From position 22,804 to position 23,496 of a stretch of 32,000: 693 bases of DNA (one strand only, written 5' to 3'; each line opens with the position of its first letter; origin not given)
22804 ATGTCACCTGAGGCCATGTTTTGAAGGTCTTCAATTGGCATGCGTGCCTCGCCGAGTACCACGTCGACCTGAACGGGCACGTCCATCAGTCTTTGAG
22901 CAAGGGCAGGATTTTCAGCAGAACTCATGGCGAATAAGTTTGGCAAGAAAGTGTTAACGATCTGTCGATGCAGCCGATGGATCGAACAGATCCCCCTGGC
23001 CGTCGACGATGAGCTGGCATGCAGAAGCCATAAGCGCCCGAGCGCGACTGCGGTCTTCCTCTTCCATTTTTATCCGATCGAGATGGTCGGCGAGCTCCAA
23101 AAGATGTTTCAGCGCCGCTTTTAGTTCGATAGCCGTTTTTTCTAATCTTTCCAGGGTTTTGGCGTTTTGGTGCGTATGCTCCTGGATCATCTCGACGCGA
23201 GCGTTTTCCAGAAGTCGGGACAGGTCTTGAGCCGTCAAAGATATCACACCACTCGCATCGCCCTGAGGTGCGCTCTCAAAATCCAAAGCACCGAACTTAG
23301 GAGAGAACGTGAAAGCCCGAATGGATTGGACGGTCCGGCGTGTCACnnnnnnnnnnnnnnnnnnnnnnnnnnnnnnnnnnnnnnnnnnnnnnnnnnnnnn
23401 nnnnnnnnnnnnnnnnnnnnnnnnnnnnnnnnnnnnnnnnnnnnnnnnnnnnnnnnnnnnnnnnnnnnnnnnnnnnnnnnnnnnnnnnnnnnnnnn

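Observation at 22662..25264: Orphan, translationally coupled fliF'-fliG-(flbE/fliH-slot)-fliN module, cut off from the rest of the flagellar machinery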

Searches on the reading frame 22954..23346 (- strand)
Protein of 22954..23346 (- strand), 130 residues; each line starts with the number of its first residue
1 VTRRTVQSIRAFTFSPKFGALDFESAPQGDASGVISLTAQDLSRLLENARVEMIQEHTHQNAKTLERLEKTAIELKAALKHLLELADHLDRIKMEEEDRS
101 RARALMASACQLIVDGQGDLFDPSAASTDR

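Call 3: search_protein_families(library=pfam, proteins=[window:22954-23346:-], max_evalue=0.1)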
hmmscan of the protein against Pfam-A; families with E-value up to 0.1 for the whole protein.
window:22954-23346:- (130 aa): 1 family
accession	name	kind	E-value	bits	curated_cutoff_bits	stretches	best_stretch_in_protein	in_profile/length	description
PF25243.1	WAV3_C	-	0.03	14.6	39.1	0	44-77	34-67/76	E3 ubiquitin-protein ligase WAV3-like, C-terminal domain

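Call 4: search_protein_families(library=ncbifam, proteins=[window:22954-23346:-], max_evalue=0.1)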
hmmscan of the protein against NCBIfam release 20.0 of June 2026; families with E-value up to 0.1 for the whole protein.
window:22954-23346:- (130 aa): 1 family
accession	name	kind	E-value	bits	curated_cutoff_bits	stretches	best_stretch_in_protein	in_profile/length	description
TIGR04022.1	sulfur_SfnB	equivalog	0.029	13.2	430.9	1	49-109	260-320/391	SfnB family sulfur acquisition oxidoreductase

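Call 35: find_homologous_proteins(query=A3, max_evalue=0.01)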
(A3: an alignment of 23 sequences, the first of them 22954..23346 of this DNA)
Query A3 (23 sequences) (130 aa, profile of the alignment): 80 proteins with E <= 0.01 among 8000 candidates.
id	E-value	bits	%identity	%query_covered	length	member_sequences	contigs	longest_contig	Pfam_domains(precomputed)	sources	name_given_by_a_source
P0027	7.2e-39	151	58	100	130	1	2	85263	-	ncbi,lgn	ncbi:MAG: hypothetical protein AAFY34_00950 [Pseudomonadota bacterium]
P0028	5.4e-38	148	100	100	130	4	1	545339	-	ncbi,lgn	ncbi:MAG: hypothetical protein AAF292_00685 [Pseudomonadota bacterium]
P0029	6.3e-37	145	36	94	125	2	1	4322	-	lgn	-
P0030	3.3e-33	133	37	94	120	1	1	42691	-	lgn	-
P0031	6.6e-33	132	30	92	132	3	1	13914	-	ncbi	ncbi:MAG: hypothetical protein AAF613_05400 [Pseudomonadota bacterium]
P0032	9.4e-33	131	31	95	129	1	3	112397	-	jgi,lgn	jgi:hypothetical protein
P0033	2.0e-32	130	33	95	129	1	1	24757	-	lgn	-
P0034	2.3e-32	130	32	92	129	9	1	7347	-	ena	-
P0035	2.5e-32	130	33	95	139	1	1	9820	-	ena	-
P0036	3.6e-32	129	32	93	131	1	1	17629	-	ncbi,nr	ncbi:MAG: hypothetical protein MRY64_04505 [Hyphomonadaceae bacterium]|nr:hypothetical protein [Hyph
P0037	4.3e-32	129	31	92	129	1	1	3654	-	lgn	-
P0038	4.9e-32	129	32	92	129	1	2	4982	-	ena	-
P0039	5.7e-32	129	30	92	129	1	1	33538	-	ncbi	-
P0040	6.4e-32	128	32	93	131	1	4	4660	-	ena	-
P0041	7.2e-32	128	32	92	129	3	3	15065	-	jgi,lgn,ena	-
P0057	1.9e-30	124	32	95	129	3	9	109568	-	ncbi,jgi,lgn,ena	jgi:K+-sensing histidine kinase KdpD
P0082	1.8e-26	111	31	92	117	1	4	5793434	-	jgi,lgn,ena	-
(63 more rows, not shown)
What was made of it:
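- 22954..23346 (-): Protein X, 130 aa, in the FlbE/FliH slot. It has a disordered N-terminus with a conserved F-x-F-xxx-F motif, a helical hairpin, and a C-terminal DGQGDLF motif. It has no FliH C-terminal domain. 80 homologs of 116-146 aa, all unannotated (call 35).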

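Call 36: find_encoding_contigs(protein=P0082, flank=10000, max_places=3)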
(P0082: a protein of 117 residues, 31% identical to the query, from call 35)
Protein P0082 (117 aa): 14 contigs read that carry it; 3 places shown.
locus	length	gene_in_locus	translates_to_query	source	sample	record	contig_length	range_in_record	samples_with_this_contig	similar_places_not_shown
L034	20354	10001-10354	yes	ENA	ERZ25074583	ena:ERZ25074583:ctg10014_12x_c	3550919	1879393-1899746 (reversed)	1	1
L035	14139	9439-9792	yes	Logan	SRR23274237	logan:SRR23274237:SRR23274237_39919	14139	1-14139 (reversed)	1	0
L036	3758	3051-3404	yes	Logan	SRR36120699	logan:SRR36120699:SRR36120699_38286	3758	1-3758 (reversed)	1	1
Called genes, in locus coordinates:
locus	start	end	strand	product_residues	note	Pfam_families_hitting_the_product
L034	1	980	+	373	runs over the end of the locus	PF08545:ACP_syn_III, PF08541:ACP_syn_III_C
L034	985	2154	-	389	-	-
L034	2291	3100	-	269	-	PF04909:Amidohydro_2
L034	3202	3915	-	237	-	PF00903:Glyoxalase (faint)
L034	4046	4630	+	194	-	PF01475:FUR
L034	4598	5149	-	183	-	PF07883:Cupin_2 (weak)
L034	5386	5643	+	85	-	PF09857:YjhX_toxin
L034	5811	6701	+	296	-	-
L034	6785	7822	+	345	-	PF00135:COesterase, PF20434:BD-FAE, PF07859:Abhydrolase_3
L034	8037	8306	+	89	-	PF06627:DUF1153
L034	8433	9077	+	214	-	-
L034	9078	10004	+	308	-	PF14842:FliG_N (weak), PF14841:FliG_M, PF01706:FliG_C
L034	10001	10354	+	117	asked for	-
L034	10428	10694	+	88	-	PF01052:FliMN_C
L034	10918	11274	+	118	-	-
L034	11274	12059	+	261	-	PF04116:FA_hydroxylase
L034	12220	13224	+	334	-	PF00448:SRP54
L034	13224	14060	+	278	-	PF01656:CbiA, PF02374:ArsA_ATPase (weak), PF06564:CBP_BcsQ, PF10609:ParA, PF13614:AAA_31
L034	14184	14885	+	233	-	PF00072:Response_reg, PF00486:Trans_reg_C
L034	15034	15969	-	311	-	PF01636:APH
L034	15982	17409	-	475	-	PF00171:Aldedh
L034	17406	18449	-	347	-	PF03447:NAD_binding_3 (weak), PF00742:Homoserine_dh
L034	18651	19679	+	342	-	PF12833:HTH_18, PF00165:HTH_AraC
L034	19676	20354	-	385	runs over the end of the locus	PF01546:Peptidase_M20, PF07687:M20_dimer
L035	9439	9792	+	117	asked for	-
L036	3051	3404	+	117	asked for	-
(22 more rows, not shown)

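Call 37: find_encoding_contigs(protein=P0057, flank=10000, max_places=3)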
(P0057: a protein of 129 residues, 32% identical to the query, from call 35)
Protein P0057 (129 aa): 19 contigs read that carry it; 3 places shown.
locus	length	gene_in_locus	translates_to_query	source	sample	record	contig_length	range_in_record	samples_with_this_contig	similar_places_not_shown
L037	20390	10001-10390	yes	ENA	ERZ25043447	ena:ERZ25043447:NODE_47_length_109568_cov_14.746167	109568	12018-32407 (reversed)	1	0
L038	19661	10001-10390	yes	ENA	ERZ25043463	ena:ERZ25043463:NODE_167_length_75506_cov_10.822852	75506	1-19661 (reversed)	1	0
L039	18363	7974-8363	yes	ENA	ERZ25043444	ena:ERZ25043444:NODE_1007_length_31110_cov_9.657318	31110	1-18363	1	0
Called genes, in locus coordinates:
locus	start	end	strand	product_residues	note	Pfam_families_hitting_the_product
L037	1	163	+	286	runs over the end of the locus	PF02668:TauD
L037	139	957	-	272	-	-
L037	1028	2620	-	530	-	PF13676:TIR_2, PF03781:FGE-sulfatase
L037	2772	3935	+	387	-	-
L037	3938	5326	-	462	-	PF05618:RimB-like, PF18030:Rimk_N, PF02655:ATP-grasp_3, PF08443:RimK, PF14397:ATPgrasp_ST (faint), PF02955:GSH-S_ATP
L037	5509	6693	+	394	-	PF00733:Asn_synthase (weak), PF02540:NAD_synthase (faint), PF03054:tRNA_Me_trans, PF20259:tRNA_Me_trans_M, PF20258:tRNA_Me_trans_C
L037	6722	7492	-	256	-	PF00378:ECH_1, PF16113:ECH_2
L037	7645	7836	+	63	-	-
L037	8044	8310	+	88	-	PF06627:DUF1153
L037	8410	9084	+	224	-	-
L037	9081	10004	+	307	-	PF03448:MgtE_N (faint), PF14842:FliG_N (faint), PF14841:FliG_M, PF01706:FliG_C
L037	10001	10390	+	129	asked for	-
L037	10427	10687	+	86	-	PF01052:FliMN_C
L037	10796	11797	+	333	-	PF00448:SRP54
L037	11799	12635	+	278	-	PF01656:CbiA, PF02374:ArsA_ATPase (faint), PF06564:CBP_BcsQ, PF10609:ParA, PF13614:AAA_31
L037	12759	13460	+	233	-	PF00072:Response_reg, PF00486:Trans_reg_C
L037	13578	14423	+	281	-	PF02668:TauD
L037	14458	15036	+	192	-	PF00300:His_Phos_1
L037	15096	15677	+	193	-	PF00440:TetR_N, PF13977:TetR_C_6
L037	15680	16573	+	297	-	PF05721:PhyH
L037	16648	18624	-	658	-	PF00012:HSP70, PF06723:MreB_Mbl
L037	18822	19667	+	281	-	-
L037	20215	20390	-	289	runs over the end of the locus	PF00753:Lactamase_B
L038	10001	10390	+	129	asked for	-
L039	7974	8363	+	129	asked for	-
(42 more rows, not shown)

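Call 40: search_protein_families(library=ncbifam, proteins=[L037:10796-11797:+, L037:11799-12635:+, L034:10918-11274:+], max_evalue=0.001)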
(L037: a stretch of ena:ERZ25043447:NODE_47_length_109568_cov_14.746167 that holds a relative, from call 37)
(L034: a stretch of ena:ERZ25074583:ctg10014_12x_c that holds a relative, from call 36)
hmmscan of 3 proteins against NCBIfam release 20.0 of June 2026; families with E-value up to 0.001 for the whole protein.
L037:10796-11797:+ (333 aa): 6 families
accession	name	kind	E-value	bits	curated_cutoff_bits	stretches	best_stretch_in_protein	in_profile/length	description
TIGR03499.1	FlhF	equivalog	4.4e-19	69.6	174.15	2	71-206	135-275/286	flagellar biosynthesis GTPase FlhF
NF011310.0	PRK14721.1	equivalog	2.2e-09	37.1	725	1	1-43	1-43/423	flagellar biosynthesis regulator FlhF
TIGR00959.1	ffh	equivalog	3.4e-08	32.8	473.2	1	129-287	97-262/428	signal recognition particle protein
TIGR00064.1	ftsY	equivalog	3.8e-08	32.9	260.7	1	134-289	82-249/279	signal recognition particle-docking protein FtsY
NF011312.0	PRK14723.1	equivalog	0.00018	20.2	951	1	5-50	5-50/768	flagellar biosynthesis regulator FlhF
NF009366.0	PRK12723.1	equivalog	0.0002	20.6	585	1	131-297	174-345/388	flagellar biosynthesis regulator FlhF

L037:11799-12635:+ (278 aa): 24 families
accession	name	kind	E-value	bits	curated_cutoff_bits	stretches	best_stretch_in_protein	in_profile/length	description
TIGR01969.1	minD_arch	subfamily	2.7e-27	95.6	201.75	1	25-270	2-232/251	cell division ATPase MinD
TIGR01968.1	minD_bact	equivalog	3.1e-23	82.4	212.9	1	24-201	2-173/261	septum site-determining protein MinD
NF008079.0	PRK10818.1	equivalog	1.3e-16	60.8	508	1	23-186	2-161/270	septum site-determining protein MinD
TIGR03371.1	cellulose_yhjQ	equivalog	7.4e-15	55.1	157.85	1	24-268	2-241/246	cellulose biosynthesis protein BcsQ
NF041546.1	ParA_partition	equivalog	2.4e-14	53.3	180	2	25-61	1-37/203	ParA family partition ATPase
TIGR03018.1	pepcterm_TyrKin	hypoth_equivalog_domain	2.6e-11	43.3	230.65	1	22-186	34-197/207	XrtA-associated tyrosine autokinase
TIGR03029.1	EpsG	equivalog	3.1e-11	43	313.8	1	24-189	104-264/274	chain length determinant protein tyrosine kinase EpsG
TIGR01007.1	eps_fam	subfamily_domain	1.4e-10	41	108.05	1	25-171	19-161/204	polysaccharide biosynthesis tyrosine autokinase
TIGR03815.1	CpaE_hom_Actino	equivalog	2.9e-10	39.8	154.45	1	20-196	108-280/340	septum site-determining protein Ssd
NF047398.1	AAA_KGGVGR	domain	3.7e-10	40.5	90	1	24-62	3-41/190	KGGVGR-motif variant AAA ATPase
NF007350.0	PRK09841.1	equivalog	1.3e-08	33.5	1248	1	25-148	533-650/726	tyrosine-protein kinase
TIGR01005.1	eps_transp_fam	subfamily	2.1e-08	32.8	411.7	1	9-176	533-694/754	exopolysaccharide transport protein family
TIGR03453.1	partition_RepA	equivalog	4e-08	32.5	348.45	1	15-81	96-161/387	plasmid partitioning protein RepA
NF041136.1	MrpORP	equivalog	4.9e-07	29.4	450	1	25-74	7-56/365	iron-sulfur cluster carrier protein MrpORP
NF010443.0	PRK13869.1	subfamily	8.8e-07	28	446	1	19-81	117-178/405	plasmid-partitioning protein RepA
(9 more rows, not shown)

L034:10918-11274:+ (118 aa): 0 families
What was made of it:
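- Closest known: FlhF/FlhG system that positions and counts flagella. Different: The FlhF-like protein scores below the FlhF equivalog cutoff: 69.6 against 174 bits (call 40).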

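Call 59: predict_structure(alignment_id=A5)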
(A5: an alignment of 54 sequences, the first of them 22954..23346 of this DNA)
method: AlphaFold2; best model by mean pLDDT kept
length: 130 residues; sequences in the alignment: 54
mean_pLDDT: 75.4   pTM: 0.45
mean pLDDT of the five models: 75.4, 73.4, 73.3, 68.8, 68.8
residues with pLDDT >= 90: 24; 70-90: 60; 50-70: 42; < 50: 4
segments of 3 or more residues with pLDDT < 50: 128-130
pLDDT, mean of each block of 10 residues (from residue 1): 60 65 54 76 93 93 89 84 81 80 80 71 54
secondary structure, 60 per line:
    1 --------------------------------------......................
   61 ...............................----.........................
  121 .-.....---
elements in order: H39-91 H96-121 H123-127
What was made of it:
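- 22954..23346 (-): AF2 pLDDT 75.4 (call 59).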

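Call 62: search_protein_families(library=pfam, alignment_id=A5, max_evalue=1)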
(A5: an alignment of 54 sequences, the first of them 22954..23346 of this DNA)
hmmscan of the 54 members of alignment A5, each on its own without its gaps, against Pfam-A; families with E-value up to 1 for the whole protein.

A. member 1, window:22954-23346:- (130 aa): 1 family
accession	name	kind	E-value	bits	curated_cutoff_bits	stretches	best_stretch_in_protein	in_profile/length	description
PF25243.1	WAV3_C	-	0.03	14.6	39.1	0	44-77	34-67/76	E3 ubiquitin-protein ligase WAV3-like, C-terminal domain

B. families by the number of members that match (of 54 scanned): 49 families (the first 25 are shown)
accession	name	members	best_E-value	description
PF09550.16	Phage_TAC_6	6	0.045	Phage tail assembly chaperone protein, TAC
PF00512.31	HisKA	4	0.017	His Kinase A (phospho-acceptor) domain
PF05008.21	V-SNARE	3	0.0018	Vesicle transport v-SNARE protein N-terminus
PF15368.11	BioT2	3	0.0028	Spermatogenesis family BioT2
PF23921.1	DUF7260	3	0.012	Domain of unknown function (DUF7260)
PF17841.6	Bep_C_terminal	2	0.034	BID domain of Bartonella effector protein (Bep)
PF00698.26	Acyl_transf_1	2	0.062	Acyl transferase domain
PF25770.1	CC_CEP63-bind_CEP152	2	0.078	CEP152, CEP63 binding coiled coil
PF02895.20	H-kinase_dim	2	0.089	Signal transducing histidine kinase, homodimeric domain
PF11740.13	KfrA_N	2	0.09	Plasmid replication region DNA-binding N-term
PF02906.19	Fe_hyd_lg_C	2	0.11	Iron only hydrogenase large subunit, C-terminal domain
PF11887.13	Mce4_CUP1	2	0.17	Cholesterol uptake porter CUP1 of Mce4, putative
PF21924.1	XRCC4_CC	2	0.17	XRCC4 coiled-coil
PF05536.17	Neurochondrin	1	0.006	Neurochondrin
PF06009.19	Laminin_II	1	0.012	Laminin Domain II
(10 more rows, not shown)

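Call 66: fold_search(model_id=the predicted structure, library=pdb)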
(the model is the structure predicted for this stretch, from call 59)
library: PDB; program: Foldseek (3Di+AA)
matches with E <= 10: 77; with E <= 0.001: 0
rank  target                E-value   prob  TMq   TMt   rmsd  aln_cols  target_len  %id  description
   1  9d8q_A                3.1e+00  0.13  0.22  0.14   4.4        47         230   15  Crystal structure of Estrogen Receptor alpha from Melanotaenia fluviatilis bound to estradiol and human SRC2 peptide (released 2025-10-22)
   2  4mtx_D                3.6e+00  0.15  0.27  0.36   7.2        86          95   16  Structure of the ERS1 dimerization and histidine phosphotransfer domain from Arabidopsis thaliana (released 2014-10-01)
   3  6kgq                  4.7e+00  0.16  0.42  0.11   3.9        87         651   18  LSD1-FCPA-MPE five-membered ring adduct model (released 2020-03-25)
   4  6lqo_I                5.1e+00  0.15  0.37  0.50   4.2        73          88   14  EBV tegument protein BBRF2/BSRF1 complex (released 2020-10-07)
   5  6koo_D                5.1e+00  0.15  0.37  0.05   4.7        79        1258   15  Mycobacterium tuberculosis initial transcription complex comprising sigma H and 5'-OH RNA of 7 nt (released 2020-03-11)
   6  9p6i_B                5.1e+00  0.14  0.38  0.30   5.7        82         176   17  Crystal Structure of the Histidine Kinase VC2136 from Vibrio cholerae serotype O1 (released 2025-08-20)
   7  6o0x_A                5.1e+00  0.13  0.22  0.03   3.7        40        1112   20  Conformational states of Cas9-sgRNA-DNA ternary complex in the presence of magnesium (released 2019-07-10)
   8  4l8i_B                5.1e+00  0.12  0.35  0.39  13.2        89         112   15  Crystal structure of RSV epitope scaffold FFL_005 (released 2014-02-12)
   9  6j5t_C                5.1e+00  0.12  0.31  0.07   6.7        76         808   20  Reconstitution and structure of a plant NLR resistosome conferring immunity (released 2019-03-20)
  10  7s5k_E                5.1e+00  0.11  0.27  0.45   6.7        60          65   17  M. xanthus ferritin-like protein EncB (released 2022-02-02)
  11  9mn2_A                5.5e+00  0.21  0.43  0.37   5.3        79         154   16  Crystal Structure of the B6C Region of the Group B Streptococcus Beta Antigen C Protein (released 2025-08-27)
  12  3tuf_A                5.9e+00  0.23  0.31  0.35   1.8        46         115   13  Structure of the SpoIIQ-SpoIIIAH pore forming complex. (released 2012-03-14)
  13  9mn2_B                5.9e+00  0.21  0.43  0.38   4.9        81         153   16  Crystal Structure of the B6C Region of the Group B Streptococcus Beta Antigen C Protein (released 2025-08-27)
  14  6kon_D                5.9e+00  0.14  0.37  0.05   4.6        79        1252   15  Mycobacterium tuberculosis initial transcription complex comprising sigma H and 5'-OH RNA of 5 nt (released 2020-03-11)
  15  9e7y_D                5.9e+00  0.12  0.38  0.06   5.3        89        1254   17  De Novo Mycobacterium tuberculosis transcription initiation promoter complex with 7-mer RNA and disordered Beta' Lid e (released 2025-10-01)
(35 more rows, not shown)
